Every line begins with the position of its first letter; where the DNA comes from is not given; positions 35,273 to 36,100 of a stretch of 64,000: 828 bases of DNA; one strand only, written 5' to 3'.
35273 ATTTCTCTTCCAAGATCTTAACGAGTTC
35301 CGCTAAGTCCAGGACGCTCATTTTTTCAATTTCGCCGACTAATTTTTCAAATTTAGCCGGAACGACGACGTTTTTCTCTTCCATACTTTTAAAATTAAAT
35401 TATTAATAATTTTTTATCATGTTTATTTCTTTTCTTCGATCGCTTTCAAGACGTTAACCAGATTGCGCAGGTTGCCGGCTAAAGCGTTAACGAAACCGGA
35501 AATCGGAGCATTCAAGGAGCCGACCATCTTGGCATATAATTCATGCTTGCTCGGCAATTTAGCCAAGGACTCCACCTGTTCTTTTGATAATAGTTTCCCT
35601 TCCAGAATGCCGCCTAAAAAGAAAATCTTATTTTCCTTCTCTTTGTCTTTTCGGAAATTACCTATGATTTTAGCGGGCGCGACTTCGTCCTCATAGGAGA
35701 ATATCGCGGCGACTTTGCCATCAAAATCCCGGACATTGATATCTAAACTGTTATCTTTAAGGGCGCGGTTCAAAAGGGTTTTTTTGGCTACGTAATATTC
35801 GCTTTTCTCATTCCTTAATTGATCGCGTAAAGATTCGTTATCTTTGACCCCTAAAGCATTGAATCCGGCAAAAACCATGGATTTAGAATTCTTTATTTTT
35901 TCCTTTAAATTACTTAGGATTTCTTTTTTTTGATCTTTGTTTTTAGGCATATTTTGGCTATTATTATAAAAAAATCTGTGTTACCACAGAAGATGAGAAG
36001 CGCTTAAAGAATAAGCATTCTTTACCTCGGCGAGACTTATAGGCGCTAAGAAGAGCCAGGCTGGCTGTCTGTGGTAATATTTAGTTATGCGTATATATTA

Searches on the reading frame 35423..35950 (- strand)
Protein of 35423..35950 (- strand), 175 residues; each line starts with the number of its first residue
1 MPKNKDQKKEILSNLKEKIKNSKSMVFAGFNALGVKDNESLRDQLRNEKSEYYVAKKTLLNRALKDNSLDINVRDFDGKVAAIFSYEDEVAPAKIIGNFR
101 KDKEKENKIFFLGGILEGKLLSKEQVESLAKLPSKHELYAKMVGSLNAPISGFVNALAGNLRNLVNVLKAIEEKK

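Call 71: search_protein_families(library=pfam, proteins=[window:35423-35950:-], max_evalue=0.00001)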
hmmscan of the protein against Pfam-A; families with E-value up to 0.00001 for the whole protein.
window:35423-35950:- (175 aa): 1 family
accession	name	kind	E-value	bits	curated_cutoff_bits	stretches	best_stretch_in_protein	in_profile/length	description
PF00466.25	Ribosomal_L10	-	2.1e-21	76.3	22.8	1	3-101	1-100/100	Ribosomal protein L10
